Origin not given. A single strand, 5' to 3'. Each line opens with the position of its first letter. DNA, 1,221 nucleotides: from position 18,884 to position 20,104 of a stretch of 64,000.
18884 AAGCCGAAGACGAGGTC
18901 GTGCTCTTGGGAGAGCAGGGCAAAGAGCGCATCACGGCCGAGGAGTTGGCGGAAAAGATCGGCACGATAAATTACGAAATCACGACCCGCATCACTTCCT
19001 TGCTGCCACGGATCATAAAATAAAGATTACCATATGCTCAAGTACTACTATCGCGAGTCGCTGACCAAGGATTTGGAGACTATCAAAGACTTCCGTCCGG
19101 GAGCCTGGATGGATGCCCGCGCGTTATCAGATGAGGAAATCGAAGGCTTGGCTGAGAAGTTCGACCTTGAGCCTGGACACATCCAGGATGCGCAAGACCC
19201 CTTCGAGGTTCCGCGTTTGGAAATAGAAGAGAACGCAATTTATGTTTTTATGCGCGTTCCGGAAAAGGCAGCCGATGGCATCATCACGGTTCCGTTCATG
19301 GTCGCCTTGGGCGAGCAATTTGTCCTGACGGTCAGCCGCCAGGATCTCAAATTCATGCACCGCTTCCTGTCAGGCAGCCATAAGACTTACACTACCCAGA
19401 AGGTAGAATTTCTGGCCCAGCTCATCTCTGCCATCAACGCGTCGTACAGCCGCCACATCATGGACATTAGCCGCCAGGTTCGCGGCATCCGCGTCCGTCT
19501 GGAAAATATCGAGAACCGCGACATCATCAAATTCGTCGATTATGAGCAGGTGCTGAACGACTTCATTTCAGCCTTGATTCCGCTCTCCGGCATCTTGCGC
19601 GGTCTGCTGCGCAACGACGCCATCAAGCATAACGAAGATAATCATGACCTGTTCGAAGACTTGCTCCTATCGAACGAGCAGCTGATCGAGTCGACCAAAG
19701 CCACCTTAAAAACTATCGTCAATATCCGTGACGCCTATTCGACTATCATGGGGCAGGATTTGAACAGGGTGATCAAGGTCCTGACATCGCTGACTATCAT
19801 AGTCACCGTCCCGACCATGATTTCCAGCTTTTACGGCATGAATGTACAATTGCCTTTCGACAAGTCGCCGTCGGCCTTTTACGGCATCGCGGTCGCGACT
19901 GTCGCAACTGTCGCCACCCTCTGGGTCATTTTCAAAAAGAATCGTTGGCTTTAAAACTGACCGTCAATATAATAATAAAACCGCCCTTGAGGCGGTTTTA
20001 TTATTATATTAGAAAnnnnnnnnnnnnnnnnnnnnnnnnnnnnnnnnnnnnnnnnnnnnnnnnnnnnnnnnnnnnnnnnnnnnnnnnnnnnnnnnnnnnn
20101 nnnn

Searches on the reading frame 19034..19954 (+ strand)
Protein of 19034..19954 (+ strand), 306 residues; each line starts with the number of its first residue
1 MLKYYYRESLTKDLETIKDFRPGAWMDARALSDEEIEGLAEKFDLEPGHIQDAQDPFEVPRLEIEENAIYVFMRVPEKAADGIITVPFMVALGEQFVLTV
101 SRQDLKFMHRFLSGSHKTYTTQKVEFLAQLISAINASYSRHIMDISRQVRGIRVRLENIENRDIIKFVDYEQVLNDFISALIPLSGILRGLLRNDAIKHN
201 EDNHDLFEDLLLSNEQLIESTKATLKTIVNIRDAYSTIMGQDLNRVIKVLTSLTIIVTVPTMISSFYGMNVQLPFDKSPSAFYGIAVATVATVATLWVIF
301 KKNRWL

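Call 72: search_protein_families(library=pfam, proteins=[window:19034-19954:+], max_evalue=0.001)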
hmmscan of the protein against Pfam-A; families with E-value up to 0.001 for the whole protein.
window:19034-19954:+ (306 aa): 1 family
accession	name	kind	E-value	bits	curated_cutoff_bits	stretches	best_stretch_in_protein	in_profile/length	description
PF01544.23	CorA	-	6.4e-50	170.6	27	1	24-302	5-292/292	CorA-like Mg2+ transporter protein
